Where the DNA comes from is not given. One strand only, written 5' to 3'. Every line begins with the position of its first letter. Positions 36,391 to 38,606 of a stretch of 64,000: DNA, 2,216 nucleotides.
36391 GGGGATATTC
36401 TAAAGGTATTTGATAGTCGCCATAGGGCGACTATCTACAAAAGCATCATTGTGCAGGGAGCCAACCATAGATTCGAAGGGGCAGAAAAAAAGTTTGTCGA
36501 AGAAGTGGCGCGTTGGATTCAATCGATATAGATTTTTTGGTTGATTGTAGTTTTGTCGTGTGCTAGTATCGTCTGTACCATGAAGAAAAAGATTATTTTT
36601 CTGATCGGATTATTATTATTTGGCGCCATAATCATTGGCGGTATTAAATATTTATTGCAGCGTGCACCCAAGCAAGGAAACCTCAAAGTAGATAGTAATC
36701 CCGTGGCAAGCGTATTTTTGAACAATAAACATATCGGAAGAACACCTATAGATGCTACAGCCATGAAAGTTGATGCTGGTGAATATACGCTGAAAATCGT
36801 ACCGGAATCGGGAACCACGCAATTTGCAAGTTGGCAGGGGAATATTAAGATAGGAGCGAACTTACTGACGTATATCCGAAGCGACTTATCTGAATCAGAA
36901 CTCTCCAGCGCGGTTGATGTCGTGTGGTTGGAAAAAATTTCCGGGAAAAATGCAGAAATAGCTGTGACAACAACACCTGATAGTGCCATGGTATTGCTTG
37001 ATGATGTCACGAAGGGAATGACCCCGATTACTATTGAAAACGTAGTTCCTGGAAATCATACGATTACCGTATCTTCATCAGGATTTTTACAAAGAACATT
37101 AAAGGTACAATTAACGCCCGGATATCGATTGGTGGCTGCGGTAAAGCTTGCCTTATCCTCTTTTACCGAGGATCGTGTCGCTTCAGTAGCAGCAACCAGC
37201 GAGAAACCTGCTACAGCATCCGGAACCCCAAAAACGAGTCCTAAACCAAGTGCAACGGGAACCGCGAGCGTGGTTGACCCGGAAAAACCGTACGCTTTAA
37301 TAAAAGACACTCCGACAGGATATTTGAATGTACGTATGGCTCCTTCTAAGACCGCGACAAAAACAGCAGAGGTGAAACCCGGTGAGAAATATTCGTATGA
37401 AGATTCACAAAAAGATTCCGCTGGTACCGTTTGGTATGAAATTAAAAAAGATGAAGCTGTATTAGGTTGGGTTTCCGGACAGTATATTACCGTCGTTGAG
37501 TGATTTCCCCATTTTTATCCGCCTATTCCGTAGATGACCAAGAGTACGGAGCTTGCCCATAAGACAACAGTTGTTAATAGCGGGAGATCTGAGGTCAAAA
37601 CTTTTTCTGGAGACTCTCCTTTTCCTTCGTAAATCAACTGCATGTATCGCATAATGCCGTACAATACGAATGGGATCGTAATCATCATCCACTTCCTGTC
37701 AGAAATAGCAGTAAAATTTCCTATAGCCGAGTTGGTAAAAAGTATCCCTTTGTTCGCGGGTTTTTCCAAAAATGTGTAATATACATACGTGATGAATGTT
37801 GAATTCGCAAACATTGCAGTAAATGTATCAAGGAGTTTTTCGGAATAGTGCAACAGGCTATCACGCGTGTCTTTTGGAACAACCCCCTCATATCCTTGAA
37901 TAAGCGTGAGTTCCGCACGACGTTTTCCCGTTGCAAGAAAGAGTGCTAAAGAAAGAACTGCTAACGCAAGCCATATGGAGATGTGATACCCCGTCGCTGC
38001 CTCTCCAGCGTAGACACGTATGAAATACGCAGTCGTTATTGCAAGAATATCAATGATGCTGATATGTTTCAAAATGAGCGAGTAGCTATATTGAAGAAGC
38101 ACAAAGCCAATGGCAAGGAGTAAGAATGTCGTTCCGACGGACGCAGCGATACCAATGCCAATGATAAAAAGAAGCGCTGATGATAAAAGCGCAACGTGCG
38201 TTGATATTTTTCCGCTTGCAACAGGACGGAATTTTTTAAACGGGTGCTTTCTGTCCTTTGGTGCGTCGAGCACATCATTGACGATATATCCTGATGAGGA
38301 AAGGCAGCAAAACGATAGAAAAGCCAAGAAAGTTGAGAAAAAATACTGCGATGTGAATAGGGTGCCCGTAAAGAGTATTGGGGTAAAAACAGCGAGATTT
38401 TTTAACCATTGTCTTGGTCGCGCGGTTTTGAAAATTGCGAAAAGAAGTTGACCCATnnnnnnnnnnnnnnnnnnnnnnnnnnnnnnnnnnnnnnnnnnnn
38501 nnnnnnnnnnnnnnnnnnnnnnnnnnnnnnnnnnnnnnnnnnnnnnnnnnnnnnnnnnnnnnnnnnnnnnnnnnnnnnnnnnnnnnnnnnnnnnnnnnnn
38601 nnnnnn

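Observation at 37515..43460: Polyprenyl-phosphate glycan assembly cluster: DPPR-synthase-like UbiA, WecA/MraY-like, GT-C, processive QxxRW GT2 and Dpm-like GT2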

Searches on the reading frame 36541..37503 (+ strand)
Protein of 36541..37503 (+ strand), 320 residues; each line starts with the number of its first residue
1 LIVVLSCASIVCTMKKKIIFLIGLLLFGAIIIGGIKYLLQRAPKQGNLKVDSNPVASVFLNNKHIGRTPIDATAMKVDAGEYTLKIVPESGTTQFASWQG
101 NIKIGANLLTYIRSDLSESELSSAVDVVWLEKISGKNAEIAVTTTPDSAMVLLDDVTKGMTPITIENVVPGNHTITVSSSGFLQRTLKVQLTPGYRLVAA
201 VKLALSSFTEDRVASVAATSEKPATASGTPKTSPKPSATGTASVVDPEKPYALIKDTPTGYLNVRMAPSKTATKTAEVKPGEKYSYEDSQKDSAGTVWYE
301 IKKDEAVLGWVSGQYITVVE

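Call 8: search_protein_families(library=pfam, proteins=[window:36541-37503:+], max_evalue=0.001)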
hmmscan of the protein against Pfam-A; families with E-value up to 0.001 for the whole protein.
window:36541-37503:+ (320 aa): 4 families
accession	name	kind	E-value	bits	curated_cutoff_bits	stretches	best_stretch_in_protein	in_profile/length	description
PF08308.17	PEGA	-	5.5e-18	65.1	20.8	2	139-196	3-60/71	PEGA domain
PF08239.17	SH3_3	-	5.4e-09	36.5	27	1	261-316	2-53/54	Bacterial SH3 domain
PF13620.12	CarboxypepD_reg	-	0.00018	22.3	32.3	0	164-203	41-81/82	Carboxypeptidase regulatory-like domain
PF11008.14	DUF2846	-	0.00018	22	34.3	0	56-119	24-83/92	Protein of unknown function (DUF2846)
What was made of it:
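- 36580..37503 (+): Context: secreted or anchored PEGA + SH3_3 protein, convergent with the operon. Pfam PEGA E 5.5e-18 and SH3_3 E 5.4e-9 (call 8).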

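Call 9: search_protein_families(library=ncbifam, proteins=[window:36541-37503:+], max_evalue=0.00001)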
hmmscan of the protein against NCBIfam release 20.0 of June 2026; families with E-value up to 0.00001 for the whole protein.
window:36541-37503:+ (320 aa): 0 families

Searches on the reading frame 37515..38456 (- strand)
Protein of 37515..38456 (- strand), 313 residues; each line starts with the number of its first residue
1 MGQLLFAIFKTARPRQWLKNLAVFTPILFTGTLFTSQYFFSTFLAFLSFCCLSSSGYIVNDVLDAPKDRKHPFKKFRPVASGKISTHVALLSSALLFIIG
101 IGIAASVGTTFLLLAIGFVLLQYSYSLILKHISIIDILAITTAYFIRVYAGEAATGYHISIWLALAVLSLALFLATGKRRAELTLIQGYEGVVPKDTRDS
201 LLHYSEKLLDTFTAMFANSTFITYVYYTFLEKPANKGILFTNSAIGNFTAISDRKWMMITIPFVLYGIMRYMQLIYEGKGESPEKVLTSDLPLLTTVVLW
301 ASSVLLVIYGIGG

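Call 3: search_protein_families(library=pfam, proteins=[window:37515-38456:-], max_evalue=0.01)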
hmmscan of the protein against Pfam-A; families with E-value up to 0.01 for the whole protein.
window:37515-38456:- (313 aa): 1 family
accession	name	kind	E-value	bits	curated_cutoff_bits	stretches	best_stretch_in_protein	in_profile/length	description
PF01040.23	UbiA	-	2.3e-22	79.9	34.2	1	32-175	9-153/250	UbiA prenyltransferase family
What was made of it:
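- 37515..38456 (-): Polyprenyl-phosphate 5-phosphoribosyltransferase (PPPRS/DPPR-synthase-like UbiA), 313 aa. Pfam UbiA, E 2.3e-22 (call 3).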

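Call 4: search_protein_families(library=ncbifam, proteins=[window:37515-38456:-], max_evalue=0.01)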
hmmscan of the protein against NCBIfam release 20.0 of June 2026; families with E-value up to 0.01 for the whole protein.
window:37515-38456:- (313 aa): 23 families
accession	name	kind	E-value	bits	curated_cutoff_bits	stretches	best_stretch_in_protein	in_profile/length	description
NF008978.0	PRK12324.1-4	equivalog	1.7e-59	201.4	207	1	6-309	33-320/322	decaprenyl-phosphate phosphoribosyltransferase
NF008977.0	PRK12324.1-2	equivalog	1.3e-58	198.8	234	1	5-309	2-288/297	decaprenyl-phosphate phosphoribosyltransferase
NF006088.0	PRK08238.1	equivalog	7.4e-48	163.4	351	1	7-187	194-374/482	UbiA family prenyltransferase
NF008976.0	PRK12324.1-1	equivalog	4.1e-39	134.8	474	1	5-305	18-300/306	decaprenyl-phosphate phosphoribosyltransferase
NF009523.0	PRK12884.1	equivalog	1.1e-14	54.3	269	1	34-172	29-167/279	prenyltransferase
NF035940.1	prenyl_rel_EboC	equivalog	1.4e-12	47.6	250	1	34-138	33-135/292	UbiA-like protein EboC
TIGR01475.1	ubiA_other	subfamily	2.4e-09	37.1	180.8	1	26-171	19-166/282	UbiA-like polyprenyltransferase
NF009521.0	PRK12882.1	equivalog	4.4e-09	36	296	1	34-169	35-167/280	geranylgeranylglycerol-phosphate geranylgeranyltransferase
TIGR01473.1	cyoE_ctaB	equivalog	6.7e-09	35.9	210.3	1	30-139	21-136/281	heme o synthase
NF045897.1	SCO3242_trans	equivalog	2.5e-08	33.9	260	1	41-152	32-141/287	SCO3242 family prenyltransferase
NF009522.0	PRK12883.1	equivalog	3.4e-08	33.3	353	1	43-222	40-212/279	geranylgeranylglycerol-phosphate geranylgeranyltransferase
TIGR01474.1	ubiA_proteo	equivalog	6.2e-08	32.5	275.45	1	47-155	48-155/282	4-hydroxybenzoate octaprenyltransferase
NF003348.0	PRK04375.1-1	equivalog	6e-06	25.9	285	1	31-138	25-137/292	heme o synthase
NF005742.0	PRK07566.1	equivalog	1.6e-05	24.2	313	1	76-165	100-193/315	chlorophyll synthase ChlG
NF009514.0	PRK12873.1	equivalog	1.8e-05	24.3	246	1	51-120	58-127/297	4-hydroxybenzoate polyprenyltransferase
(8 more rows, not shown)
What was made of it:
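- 37515..38456 (-): NCBIfam NF008978 scores 201.4 bits against a cutoff of 207, and NF008977 scores 198.8 against 234 (call 4).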

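Call 12: find_homologous_proteins(query=window:37515-38456:-, max_evalue=1e-10)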
Query window:37515-38456:- (313 aa): 3390 proteins with E <= 1e-10 among 8000 candidates; the best 120 are listed.
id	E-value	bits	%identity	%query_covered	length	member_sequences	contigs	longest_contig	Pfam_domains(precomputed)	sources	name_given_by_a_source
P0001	6.3e-198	674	100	100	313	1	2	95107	PF01040.24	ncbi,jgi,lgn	-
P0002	9.1e-159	546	79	100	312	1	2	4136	PF01040.24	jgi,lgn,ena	-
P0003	4.6e-156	537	78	100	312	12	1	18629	PF01040.24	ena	-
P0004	1.9e-155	535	78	100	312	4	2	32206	PF01040.24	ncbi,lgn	-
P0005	4.9e-155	533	77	100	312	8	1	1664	PF01040.24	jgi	jgi:decaprenyl-phosphate phosphoribosyltransferase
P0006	5.0e-155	533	78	100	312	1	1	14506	PF01040.24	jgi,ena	-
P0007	5.8e-155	533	76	100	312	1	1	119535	PF01040.24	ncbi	ncbi:MAG: decaprenyl-phosphate phosphoribosyltransferase [Candidatus Gottesmanbacteria bacterium]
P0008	1.1e-150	519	75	100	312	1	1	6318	PF01040.24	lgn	-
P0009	8.7e-147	506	74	100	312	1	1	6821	PF01040.24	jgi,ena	-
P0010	1.1e-146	506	73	100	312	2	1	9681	PF01040.24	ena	-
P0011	1.3e-146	506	73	100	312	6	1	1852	PF01040.24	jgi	jgi:4-hydroxybenzoate polyprenyltransferase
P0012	3.6e-146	504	72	100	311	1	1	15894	PF01040.24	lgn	-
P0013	4.2e-146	504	73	100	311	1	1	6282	PF01040.24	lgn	-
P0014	4.3e-146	504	75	100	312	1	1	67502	PF01040.24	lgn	-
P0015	4.6e-146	504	73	100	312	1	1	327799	PF01040.24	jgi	jgi:4-hydroxybenzoate polyprenyltransferase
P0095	3.5e-139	481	71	100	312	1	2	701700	PF01040.24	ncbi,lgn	-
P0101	9.6e-139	480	71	100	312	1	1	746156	PF01040.24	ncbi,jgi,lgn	-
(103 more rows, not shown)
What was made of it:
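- On Polyprenyl-phosphate phosphoribosyltransferase (DPPR synthase, Rv3806c type): Close homologs are named DPPR synthase by NCBI (call 12).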

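Call 14: find_encoding_contigs(protein=P0001, flank=10000, max_places=3)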
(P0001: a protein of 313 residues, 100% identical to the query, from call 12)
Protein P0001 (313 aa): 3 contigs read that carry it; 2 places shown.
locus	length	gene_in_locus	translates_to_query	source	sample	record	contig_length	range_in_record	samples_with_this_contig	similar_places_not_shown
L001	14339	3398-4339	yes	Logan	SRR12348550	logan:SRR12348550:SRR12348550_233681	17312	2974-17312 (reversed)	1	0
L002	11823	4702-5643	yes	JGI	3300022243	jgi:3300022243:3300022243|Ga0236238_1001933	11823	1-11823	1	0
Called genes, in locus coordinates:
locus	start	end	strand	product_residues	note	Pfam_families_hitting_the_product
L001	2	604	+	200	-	?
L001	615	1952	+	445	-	-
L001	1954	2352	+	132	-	-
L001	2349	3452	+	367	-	PF00953:Glycos_transf_4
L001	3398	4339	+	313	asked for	PF01040:UbiA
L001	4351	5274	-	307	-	PF08308:PEGA, PF08239:SH3_3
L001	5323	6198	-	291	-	PF12146:Hydrolase_4, PF00561:Abhydrolase_1, PF12697:Abhydrolase_6, PF12048:DUF3530 (weak), PF08538:DUF1749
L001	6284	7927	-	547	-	PF00118:Cpn60_TCP1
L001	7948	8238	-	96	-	PF00166:Cpn10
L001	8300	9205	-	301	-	-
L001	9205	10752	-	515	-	PF01547:SBP_bac_1, PF13416:SBP_bac_8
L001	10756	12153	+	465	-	PF12229:PG_binding_4, PF04294:VanW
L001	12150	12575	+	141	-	PF01467:CTP_transf_like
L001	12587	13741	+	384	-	PF07690:MFS_1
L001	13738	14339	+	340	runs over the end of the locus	PF00814:TsaD, PF22521:HypF_C_2 (weak)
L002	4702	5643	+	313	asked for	PF01040:UbiA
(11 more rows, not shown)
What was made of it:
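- Checked: Independent gene calls on public contigs carrying the identical sequence give the same six genes (call 14).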

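Call 15: find_encoding_contigs(protein=P0007, flank=10000, max_places=1)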
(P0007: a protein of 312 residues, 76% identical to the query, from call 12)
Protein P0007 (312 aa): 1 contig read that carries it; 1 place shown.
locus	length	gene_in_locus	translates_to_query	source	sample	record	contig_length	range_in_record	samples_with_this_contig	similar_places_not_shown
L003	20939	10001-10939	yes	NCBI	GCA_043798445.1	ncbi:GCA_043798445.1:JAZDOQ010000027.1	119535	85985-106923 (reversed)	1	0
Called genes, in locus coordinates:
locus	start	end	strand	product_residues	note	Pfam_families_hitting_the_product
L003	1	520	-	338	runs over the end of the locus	PF02646:RmuC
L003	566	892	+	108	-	-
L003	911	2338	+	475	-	PF00133:tRNA-synt_1 (weak), PF01406:tRNA-synt_1e (faint), PF09334:tRNA-synt_1g, PF00133:tRNA-synt_1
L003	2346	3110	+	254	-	PF01026:TatD_DNase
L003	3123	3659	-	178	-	-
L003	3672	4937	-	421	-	-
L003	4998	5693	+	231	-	PF00535:Glycos_transf_2, PF10111:Glyco_tranf_2_2 (weak), PF13506:Glyco_transf_21 (faint), PF13641:Glyco_tranf_2_3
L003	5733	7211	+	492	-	PF13632:Glyco_trans_2_3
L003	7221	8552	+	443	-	-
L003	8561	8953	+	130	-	-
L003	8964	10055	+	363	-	PF00953:Glycos_transf_4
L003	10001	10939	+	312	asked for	PF01040:UbiA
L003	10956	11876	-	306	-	PF08308:PEGA, PF08239:SH3_3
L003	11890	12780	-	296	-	PF08538:DUF1749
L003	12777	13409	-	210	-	PF01209:Ubie_methyltran (faint), PF03848:TehB (weak), PF13489:Methyltransf_23, PF02353:CMAS (weak), PF13847:Methyltransf_31, PF08241:Methyltransf_11, PF08242:Methyltransf_12, PF13649:Methyltransf_25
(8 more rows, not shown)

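Call 16: find_encoding_contigs(protein=P0101, flank=10000, max_places=1)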
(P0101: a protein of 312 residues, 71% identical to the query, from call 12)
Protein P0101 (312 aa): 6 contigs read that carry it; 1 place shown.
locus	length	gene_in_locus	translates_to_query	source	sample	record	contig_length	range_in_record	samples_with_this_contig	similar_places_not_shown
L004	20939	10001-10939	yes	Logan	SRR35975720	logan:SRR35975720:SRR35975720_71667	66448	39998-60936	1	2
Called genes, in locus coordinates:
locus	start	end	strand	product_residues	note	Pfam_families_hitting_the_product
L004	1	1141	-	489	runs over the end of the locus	PF01794:Ferric_reduct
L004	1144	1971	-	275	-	PF00801:PKD (weak), PF18911:PKD_4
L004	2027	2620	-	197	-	PF07987:DUF1775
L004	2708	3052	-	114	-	-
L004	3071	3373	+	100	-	-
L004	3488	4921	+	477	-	PF00133:tRNA-synt_1, PF01406:tRNA-synt_1e, PF09334:tRNA-synt_1g, PF00133:tRNA-synt_1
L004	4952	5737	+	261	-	PF01026:TatD_DNase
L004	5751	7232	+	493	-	PF13641:Glyco_tranf_2_3 (weak), PF13632:Glyco_trans_2_3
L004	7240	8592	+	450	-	-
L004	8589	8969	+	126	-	-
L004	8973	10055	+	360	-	PF00953:Glycos_transf_4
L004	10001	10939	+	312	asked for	PF01040:UbiA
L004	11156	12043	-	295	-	PF08308:PEGA, PF08239:SH3_3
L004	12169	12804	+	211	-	PF01551:Peptidase_M23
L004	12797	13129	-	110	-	PF03091:CutA1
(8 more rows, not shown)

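Call 17: find_encoding_contigs(protein=P0095, flank=10000, max_places=1)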
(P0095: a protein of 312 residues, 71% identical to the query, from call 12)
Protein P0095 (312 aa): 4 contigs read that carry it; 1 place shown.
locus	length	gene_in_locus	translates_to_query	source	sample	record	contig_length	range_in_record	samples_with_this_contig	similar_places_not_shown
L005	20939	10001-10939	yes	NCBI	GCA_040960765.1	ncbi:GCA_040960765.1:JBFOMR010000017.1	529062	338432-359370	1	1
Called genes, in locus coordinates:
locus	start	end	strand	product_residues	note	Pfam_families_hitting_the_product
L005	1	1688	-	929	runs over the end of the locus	PF00580:UvrD-helicase, PF01443:Viral_helicase1 (faint), PF13245:AAA_19, PF13604:AAA_30 (faint), PF13361:UvrD_C, PF13538:UvrD_C_2 (faint), PF12705:PDDEXK_1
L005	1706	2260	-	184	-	PF00561:Abhydrolase_1 (faint), PF06821:Ser_hydrolase, PF12697:Abhydrolase_6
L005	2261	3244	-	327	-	PF02646:RmuC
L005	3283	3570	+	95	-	-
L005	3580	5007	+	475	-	PF00133:tRNA-synt_1, PF01406:tRNA-synt_1e, PF09334:tRNA-synt_1g, PF00133:tRNA-synt_1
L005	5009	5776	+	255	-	PF01026:TatD_DNase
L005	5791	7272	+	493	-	PF13641:Glyco_tranf_2_3 (faint), PF13632:Glyco_trans_2_3 (weak)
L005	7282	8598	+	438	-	-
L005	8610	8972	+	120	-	-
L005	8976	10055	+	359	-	PF00953:Glycos_transf_4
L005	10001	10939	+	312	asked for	PF01040:UbiA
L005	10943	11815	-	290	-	PF08308:PEGA, PF08239:SH3_3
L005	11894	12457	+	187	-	PF01551:Peptidase_M23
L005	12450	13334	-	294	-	PF12146:Hydrolase_4, PF12697:Abhydrolase_6 (weak), PF08538:DUF1749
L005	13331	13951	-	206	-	PF04677:CwfJ_C_1, PF11969:DcpS_C (weak), PF01230:HIT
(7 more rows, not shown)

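Call 21: find_related_loci(query=A1, collection=genome_contigs, flank=10000)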
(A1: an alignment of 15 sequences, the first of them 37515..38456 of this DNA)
Query A1 (313 aa) in genome_contigs; peptide patterns used: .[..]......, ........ (x = any residue, [..] = any of these).
118 stretches matched a pattern; 91 encode a relative of the query (tblastn E <= 1e-3); the best 80 are kept; 80 distinct loci.
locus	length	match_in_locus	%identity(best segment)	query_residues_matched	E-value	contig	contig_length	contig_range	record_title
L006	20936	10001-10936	78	1-313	1e-156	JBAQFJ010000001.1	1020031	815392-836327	MAG: Microgenomates group bacterium isolate MFD12003_ilm_asm_bin4 k127_26405, whole genome shotgun sequence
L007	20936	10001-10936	77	1-313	3e-156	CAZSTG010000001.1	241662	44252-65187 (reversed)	MAG TPA_asm: uncultured Gammaproteobacteria bacterium isolate SRP294416_co1_745 genome assembly, contig: NODE_13_length_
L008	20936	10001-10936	77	1-313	7e-156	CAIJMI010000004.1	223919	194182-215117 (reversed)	Candidatus Gottesmanbacteria bacterium isolate LaPlata-b_bin-0620 genome assembly, contig: bin-0620:4/5, whole genome sh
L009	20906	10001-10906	76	1-303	9e-150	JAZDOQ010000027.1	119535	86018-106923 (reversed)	MAG: Candidatus Gottesmanbacteria bacterium isolate MEGAHIT-group-0.784 k141_6039922, whole genome shotgun sequence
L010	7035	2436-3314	74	1-305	6e-144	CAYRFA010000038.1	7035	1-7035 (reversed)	MAG TPA_asm: uncultured Gammaproteobacteria bacterium isolate SRP050083_co2_70 genome assembly, contig: NODE_9437_length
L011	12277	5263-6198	72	1-313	3e-143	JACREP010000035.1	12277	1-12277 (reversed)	MAG: Candidatus Gottesmanbacteria bacterium isolate NC_groundwater_1702_Pr3_B-0.1um_50_12 SR-2_scaffold_141_833009, whol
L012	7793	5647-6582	72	1-313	1e-142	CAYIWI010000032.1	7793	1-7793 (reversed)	MAG TPA_asm: uncultured Gammaproteobacteria bacterium isolate ERP119705_co3_560 genome assembly, contig: NODE_11832_leng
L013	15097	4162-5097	70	1-313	4e-142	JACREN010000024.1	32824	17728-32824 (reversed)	MAG: Candidatus Gottesmanbacteria bacterium isolate NC_groundwater_1700_Pr3_B-0.1um_46_16 SR-2_scaffold_141_978988, whol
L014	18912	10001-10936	71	1-313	8e-141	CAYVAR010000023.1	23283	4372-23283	MAG TPA_asm: uncultured Gammaproteobacteria bacterium isolate binchicken_co110_1166 genome assembly, contig: NODE_4793_l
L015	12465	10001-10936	67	1-313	2e-140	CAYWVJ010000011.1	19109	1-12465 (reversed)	MAG TPA_asm: uncultured Gammaproteobacteria bacterium isolate SRP093762_co1_96 genome assembly, contig: NODE_1724_length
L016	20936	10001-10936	69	1-313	2e-140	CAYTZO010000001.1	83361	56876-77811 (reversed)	MAG TPA_asm: uncultured Gammaproteobacteria bacterium isolate SRP093762_co1_179 genome assembly, contig: NODE_174_length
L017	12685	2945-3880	72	1-313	1e-140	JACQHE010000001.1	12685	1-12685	MAG: Candidatus Gottesmanbacteria bacterium isolate NC_groundwater_1091_Ag_S2p5_51_258 S_2p5_S6_coassembly_k141_3917, wh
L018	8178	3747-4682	71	1-313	5e-140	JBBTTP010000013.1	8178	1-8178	MAG: Patescibacteria group bacterium isolate H52-bin037_1 H52_bin037_1_000000000013, whole genome shotgun sequence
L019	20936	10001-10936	69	1-313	2e-139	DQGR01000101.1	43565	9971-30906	MAG TPA_asm: Patescibacteria group bacterium isolate UBA10118 contig_1732, whole genome shotgun sequence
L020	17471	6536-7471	72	1-313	2e-138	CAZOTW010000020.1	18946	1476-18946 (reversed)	MAG TPA_asm: uncultured Gammaproteobacteria bacterium isolate SRP080215_co1_129 genome assembly, contig: NODE_1839_lengt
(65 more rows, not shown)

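Call 23: search_solved_structures(query=window:37515-38456:-, max_evalue=0.001, show_alignments=1)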
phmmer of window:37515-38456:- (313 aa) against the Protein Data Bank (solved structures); distinct sequences matched with E-value up to 0.001: 4.
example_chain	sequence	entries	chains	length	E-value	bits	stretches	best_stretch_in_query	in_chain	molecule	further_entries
8j8j_D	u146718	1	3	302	1.2e-29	106.8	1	4-245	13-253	Decaprenyl-phosphate phosphoribosyltransferase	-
8j8k_A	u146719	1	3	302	4.6e-19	72.1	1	4-245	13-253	Decaprenyl-phosphate phosphoribosyltransferase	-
6m31_A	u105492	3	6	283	0.00018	24.2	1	42-131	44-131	Digeranylgeranylglyceryl phosphate synthase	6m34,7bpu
4tq3_A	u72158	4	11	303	0.00019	24.1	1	12-171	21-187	Prenyltransferase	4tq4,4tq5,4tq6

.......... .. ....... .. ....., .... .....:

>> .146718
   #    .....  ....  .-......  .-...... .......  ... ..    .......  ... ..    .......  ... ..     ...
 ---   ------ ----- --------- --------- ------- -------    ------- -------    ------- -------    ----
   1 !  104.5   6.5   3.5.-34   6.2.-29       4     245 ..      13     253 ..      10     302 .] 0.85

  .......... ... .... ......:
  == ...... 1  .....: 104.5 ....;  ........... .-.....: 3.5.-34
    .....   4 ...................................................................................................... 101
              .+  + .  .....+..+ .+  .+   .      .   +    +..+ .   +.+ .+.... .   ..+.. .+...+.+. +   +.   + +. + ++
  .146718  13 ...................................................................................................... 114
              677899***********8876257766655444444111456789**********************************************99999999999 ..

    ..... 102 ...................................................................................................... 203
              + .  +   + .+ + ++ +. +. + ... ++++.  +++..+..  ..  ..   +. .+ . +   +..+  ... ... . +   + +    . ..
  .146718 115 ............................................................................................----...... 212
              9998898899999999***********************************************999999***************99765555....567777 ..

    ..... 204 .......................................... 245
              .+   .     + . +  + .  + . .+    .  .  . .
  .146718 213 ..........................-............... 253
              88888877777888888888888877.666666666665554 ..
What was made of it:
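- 37515..38456 (-): PDB best hit is Rv3806c (8j8j), E 1.2e-29 (call 23).
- On Polyprenyl-phosphate phosphoribosyltransferase (DPPR synthase, Rv3806c type): PDB: Rv3806c E 1.2e-29, next UbiA structures E about 2e-4 (call 23).
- The Rv3806c match is better by about 25 orders of magnitude than any other UbiA structure (call 23).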
